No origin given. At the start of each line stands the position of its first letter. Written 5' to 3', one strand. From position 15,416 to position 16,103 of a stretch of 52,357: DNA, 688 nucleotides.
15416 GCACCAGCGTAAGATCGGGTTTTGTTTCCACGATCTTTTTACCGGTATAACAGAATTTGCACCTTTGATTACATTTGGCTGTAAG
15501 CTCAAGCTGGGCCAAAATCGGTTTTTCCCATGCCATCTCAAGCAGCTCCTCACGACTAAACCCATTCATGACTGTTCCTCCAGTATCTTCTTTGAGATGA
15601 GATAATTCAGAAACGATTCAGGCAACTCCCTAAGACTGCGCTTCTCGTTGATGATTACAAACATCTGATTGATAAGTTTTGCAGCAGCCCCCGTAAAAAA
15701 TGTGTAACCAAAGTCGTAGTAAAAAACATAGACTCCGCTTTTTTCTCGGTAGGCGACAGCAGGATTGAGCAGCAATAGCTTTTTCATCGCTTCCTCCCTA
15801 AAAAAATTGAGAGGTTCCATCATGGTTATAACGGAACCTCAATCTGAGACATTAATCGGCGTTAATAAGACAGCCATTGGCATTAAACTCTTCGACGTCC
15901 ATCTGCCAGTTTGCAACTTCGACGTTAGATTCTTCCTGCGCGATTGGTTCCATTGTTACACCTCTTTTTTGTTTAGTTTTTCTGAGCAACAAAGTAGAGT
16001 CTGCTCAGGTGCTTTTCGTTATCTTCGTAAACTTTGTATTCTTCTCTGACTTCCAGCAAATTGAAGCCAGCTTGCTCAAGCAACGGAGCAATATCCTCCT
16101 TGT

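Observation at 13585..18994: Seven-gene RiPP-like operon with three radical-SAM/SPASM enzymes, a PP-loop ATPase and a methyltransferase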

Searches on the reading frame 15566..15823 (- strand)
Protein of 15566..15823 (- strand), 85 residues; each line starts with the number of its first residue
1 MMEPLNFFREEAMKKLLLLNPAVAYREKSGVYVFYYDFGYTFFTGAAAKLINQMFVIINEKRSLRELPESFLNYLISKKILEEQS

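Call 3: search_protein_families(library=pfam, proteins=[window:15566-15823:-], max_evalue=0.01)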
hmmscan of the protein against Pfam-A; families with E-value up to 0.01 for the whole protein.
window:15566-15823:- (85 aa): 0 families

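Call 4: search_protein_families(library=ncbifam, proteins=[window:15566-15823:-], max_evalue=0.01)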
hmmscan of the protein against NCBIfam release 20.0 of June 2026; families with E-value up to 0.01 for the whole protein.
window:15566-15823:- (85 aa): 0 families

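Call 8: search_protein_families(library=padloc, proteins=[window:15566-15823:-], max_evalue=0.01)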
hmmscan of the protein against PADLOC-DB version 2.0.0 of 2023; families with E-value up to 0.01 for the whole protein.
window:15566-15823:- (85 aa): 0 families

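Call 9: search_protein_families(library=phrogs, proteins=[window:15566-15823:-], max_evalue=0.01)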
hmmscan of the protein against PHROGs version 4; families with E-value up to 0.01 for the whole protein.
window:15566-15823:- (85 aa): 0 families

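Call 27: search_protein_families(library=pfam, alignment_id=A2, max_evalue=10)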
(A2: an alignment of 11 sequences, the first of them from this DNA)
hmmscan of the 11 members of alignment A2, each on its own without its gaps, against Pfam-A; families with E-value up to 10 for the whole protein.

A. member 1, seq(73 aa): 2 families
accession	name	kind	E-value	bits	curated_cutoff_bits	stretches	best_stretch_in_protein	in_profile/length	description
PF24406.1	nSTAND_NTPase4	-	0.036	14.6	27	1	47-72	16-41/58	Novel STAND NTPase 4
PF25166.1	CoiA_C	-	0.088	13.1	21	1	36-71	92-127/149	Competence protein CoiA, C-terminal domain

B. families by the number of members that match (of 11 scanned): 2 families
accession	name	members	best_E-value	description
PF24406.1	nSTAND_NTPase4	2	0.036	Novel STAND NTPase 4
PF25166.1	CoiA_C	1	0.088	Competence protein CoiA, C-terminal domain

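Call 28: search_solved_structures(query=A2, max_evalue=10, show_alignments=3)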
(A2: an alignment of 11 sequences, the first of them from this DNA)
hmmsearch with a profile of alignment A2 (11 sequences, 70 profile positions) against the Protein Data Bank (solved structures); distinct sequences matched with E-value up to 10: 3.
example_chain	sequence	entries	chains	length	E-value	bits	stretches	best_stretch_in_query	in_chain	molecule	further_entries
9egc_A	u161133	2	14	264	1.2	12.4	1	19-51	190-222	THIF-type NAD/FAD binding fold domain-containing protein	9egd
9egb_A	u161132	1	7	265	1.2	12.4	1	19-51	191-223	THIF-type NAD/FAD binding fold domain-containing protein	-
6qp9_A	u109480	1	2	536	4.7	10.5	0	23-38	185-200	Semaphorin-1A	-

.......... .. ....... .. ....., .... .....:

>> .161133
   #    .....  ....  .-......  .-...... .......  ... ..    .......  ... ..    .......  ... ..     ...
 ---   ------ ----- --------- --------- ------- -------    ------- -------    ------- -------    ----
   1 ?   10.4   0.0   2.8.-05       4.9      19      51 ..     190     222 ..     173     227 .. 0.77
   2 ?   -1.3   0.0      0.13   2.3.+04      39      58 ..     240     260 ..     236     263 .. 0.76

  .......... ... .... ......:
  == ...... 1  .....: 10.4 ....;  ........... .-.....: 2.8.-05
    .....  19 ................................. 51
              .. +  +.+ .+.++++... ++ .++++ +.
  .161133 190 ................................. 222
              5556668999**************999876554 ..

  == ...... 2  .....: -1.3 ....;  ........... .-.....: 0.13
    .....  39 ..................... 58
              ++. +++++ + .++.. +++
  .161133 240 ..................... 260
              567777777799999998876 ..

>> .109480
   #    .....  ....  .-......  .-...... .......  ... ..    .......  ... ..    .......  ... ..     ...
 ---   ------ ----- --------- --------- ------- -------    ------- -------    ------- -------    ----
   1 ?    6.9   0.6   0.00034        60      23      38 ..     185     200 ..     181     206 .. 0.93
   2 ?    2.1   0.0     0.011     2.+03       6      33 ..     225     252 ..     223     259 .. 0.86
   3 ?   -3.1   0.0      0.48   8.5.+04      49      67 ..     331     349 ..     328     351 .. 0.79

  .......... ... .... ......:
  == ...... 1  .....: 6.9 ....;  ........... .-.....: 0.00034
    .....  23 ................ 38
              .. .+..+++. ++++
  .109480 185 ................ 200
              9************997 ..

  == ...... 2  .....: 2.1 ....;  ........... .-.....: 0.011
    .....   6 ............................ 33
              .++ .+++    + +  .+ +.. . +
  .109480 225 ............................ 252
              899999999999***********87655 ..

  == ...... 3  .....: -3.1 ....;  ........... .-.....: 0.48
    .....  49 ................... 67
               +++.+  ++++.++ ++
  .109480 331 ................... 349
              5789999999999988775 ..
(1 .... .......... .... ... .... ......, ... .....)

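Call 30: find_homologous_proteins(query=window:15566-15787:-, max_evalue=0.01)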
Query window:15566-15787:- (73 aa): 5 proteins with E <= 0.01 among 6 candidates.
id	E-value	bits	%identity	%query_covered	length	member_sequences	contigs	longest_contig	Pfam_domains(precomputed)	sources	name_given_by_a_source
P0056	3.4e-39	149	100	100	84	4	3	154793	-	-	-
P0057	1.5e-32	128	83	99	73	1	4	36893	-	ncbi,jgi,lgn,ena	ncbi:MAG: hypothetical protein WC993_10540 [Methanoculleus sp.]|jgi:hypothetical protein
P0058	3.6e-25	105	68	99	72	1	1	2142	-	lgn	-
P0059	9.4e-25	103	68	99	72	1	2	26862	-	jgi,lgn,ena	-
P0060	1.9e-22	96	67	99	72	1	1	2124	-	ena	-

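Call 44: predict_structure(alignment_id=A3)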
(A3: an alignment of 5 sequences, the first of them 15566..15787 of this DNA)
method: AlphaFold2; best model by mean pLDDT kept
length: 73 residues; sequences in the alignment: 5
mean_pLDDT: 91.9   pTM: 0.78
mean pLDDT of the five models: 91.9, 90.6, 66.3, 62.8, 60.5
residues with pLDDT >= 90: 62; 70-90: 8; 50-70: 3; < 50: 0
segments of 3 or more residues with pLDDT < 50: none
pLDDT, mean of each block of 10 residues (from residue 1): 84 94 91 96 95 94 94 79
secondary structure, 60 per line:
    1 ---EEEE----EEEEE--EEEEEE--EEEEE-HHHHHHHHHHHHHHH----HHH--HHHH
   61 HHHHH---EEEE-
elements in order: E4-7 E12-16 E19-24 E27-31 H33-47 H57-65 E69-72

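Call 46: fold_search(model_id=the predicted structure, library=pdb)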
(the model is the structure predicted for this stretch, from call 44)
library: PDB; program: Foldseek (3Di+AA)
matches with E <= 10: 355; with E <= 0.001: 0
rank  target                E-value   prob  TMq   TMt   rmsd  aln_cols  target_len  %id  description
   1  5v1v_A                3.6e-02  1.00  0.65  0.55   5.5        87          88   16  TbiB1 in Complex with the TbiA(alpha) Leader Peptide (released 2018-09-05)
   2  8t19_A                4.1e-02  1.00  0.67  0.59   3.6        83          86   19  RiPP precursor peptide recognition element (RRE) domain of Ocin-ThiF-like partner protein, PbtF, bound to an 8 residue (released 2024-06-12)
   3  5v1u_B                1.8e-01  0.98  0.64  0.56   5.3        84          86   17  TbiB1 in Complex with the TbiA(beta) Leader Peptide (released 2018-09-05)
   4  5v1u_A                1.9e-01  0.97  0.63  0.56   3.3        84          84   14  TbiB1 in Complex with the TbiA(beta) Leader Peptide (released 2018-09-05)
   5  4v1u_A                2.0e-01  0.63  0.46  0.07   5.6        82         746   16  Heterocyclase in complex with substrate and Cofactor (released 2015-01-14)
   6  8pz5_A                2.8e-01  0.66  0.50  0.11   6.6        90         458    6  Structure of ThcOx, solved at wavelength 3.099 A (released 2023-10-25)
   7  4bs9                  3.2e-01  0.75  0.53  0.08   5.4        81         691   15  Structure of the heterocyclase TruD (released 2013-11-06)
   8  6gos_1                3.4e-01  0.75  0.52  0.17   5.4        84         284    6  E. coli Microcin synthetase McbBCD complex with pro-MccB17 bound (released 2019-01-30)
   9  5lq4_A                3.9e-01  0.77  0.58  0.13   4.4        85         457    6  The Structure of ThcOx, the First Oxidase Protein from the Cyanobactin Pathways (released 2016-11-09)
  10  6gri_2                5.1e-01  0.72  0.56  0.20   4.3        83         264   10  E. coli Microcin synthetase McbBCD complex (released 2019-01-30)
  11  5v1u_C                7.4e-01  0.69  0.60  0.53   3.4        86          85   17  TbiB1 in Complex with the TbiA(beta) Leader Peptide (released 2018-09-05)
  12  5xxb_H                7.9e-01  0.54  0.33  0.14   4.0        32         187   19  Large subunit of Toxoplasma gondii ribosome (released 2017-08-30)
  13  5v1u_D                8.5e-01  0.63  0.57  0.52   3.4        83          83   18  TbiB1 in Complex with the TbiA(beta) Leader Peptide (released 2018-09-05)
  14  6tsb                  9.0e-01  0.25  0.29  0.08   8.7        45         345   16  Crystal structure of the Chitinase Domain of the Spore Coat Protein CotE from Clostridium difficile (released 2020-06-24)
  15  7ls1_C1               1.1e+00  0.44  0.34  0.14   7.0        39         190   15  80S ribosome from mouse bound to eEF2 (Class II) (released 2021-11-03)
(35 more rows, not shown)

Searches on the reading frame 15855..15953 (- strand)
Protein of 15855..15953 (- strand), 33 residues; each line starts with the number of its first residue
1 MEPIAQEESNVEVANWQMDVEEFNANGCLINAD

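Call 77: list_cluster_members(proteins=[window:15855-15953:-, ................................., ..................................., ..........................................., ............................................, P0022, P0057, L004:12433-13509:+, L004:13460-14428:+, L004:10002-11255:+])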
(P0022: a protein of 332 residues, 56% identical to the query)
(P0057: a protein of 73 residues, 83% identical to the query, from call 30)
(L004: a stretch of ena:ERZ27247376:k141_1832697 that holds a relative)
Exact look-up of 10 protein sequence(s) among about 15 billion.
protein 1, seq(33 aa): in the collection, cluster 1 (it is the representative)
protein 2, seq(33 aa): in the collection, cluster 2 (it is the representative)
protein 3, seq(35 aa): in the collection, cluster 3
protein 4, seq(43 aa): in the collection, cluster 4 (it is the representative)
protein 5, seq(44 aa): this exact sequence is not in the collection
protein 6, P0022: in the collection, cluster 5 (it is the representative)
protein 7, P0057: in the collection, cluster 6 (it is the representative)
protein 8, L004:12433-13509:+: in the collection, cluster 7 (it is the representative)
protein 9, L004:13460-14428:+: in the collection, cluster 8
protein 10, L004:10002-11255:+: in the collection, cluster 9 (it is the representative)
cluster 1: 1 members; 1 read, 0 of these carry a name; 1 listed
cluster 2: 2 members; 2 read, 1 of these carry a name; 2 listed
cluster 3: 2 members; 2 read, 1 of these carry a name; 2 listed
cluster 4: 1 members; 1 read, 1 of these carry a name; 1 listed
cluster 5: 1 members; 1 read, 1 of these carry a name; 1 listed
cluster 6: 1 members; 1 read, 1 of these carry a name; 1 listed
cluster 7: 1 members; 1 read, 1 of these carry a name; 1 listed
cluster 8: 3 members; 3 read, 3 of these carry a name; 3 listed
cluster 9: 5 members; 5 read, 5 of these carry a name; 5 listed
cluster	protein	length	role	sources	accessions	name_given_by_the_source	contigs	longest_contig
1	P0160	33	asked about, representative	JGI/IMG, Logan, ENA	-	-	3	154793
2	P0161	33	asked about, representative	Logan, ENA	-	-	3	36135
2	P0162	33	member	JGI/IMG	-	hypothetical protein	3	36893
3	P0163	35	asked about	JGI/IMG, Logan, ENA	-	-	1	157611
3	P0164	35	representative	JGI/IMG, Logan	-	hypothetical protein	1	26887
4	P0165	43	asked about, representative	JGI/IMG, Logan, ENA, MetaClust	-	\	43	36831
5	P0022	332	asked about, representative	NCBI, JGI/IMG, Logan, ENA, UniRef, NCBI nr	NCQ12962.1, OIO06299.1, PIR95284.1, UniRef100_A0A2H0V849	hypothetical protein COT93_03260 [Candidatus Falkowbacteria bacterium ... | Uncharacterized protein n=1 Tax=Candidatus Falkowbacteria bacterium ... | hypothetical protein [Candidatus Falkowbacteria bacterium]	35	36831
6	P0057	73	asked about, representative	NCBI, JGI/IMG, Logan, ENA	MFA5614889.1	MAG: hypothetical protein WC993_10540 [Methanoculleus sp.] | hypothetical protein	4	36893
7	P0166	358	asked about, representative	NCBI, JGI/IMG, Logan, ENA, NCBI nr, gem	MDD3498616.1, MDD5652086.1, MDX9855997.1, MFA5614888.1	MAG: radical SAM protein [Candidatus Moranbacteria bacterium] | radical SAM protein with 4Fe4S-binding SPASM domain | radical SAM protein [Candidatus Moranbacteria bacterium]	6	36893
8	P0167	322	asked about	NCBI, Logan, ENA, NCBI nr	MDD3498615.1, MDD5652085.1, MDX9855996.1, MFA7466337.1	MAG: radical SAM protein [Candidatus Moranbacteria bacterium] | radical SAM protein [Candidatus Moranbacteria bacterium]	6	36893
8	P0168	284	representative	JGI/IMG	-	radical SAM protein with 4Fe4S-binding SPASM domain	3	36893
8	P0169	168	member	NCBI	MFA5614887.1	MAG: radical SAM protein, partial [Methanoculleus sp.]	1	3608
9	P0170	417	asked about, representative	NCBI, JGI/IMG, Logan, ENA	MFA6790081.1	MAG: radical SAM protein [Parcubacteria group bacterium] | radical SAM protein with 4Fe4S-binding SPASM domain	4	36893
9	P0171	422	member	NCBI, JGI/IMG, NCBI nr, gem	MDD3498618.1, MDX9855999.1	MAG: radical SAM protein [Candidatus Moranbacteria bacterium] | radical SAM protein [Candidatus Moranbacteria bacterium]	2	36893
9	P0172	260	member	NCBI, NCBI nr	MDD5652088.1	MAG: radical SAM protein [Candidatus Moranbacteria bacterium] | radical SAM protein [Candidatus Moranbacteria bacterium]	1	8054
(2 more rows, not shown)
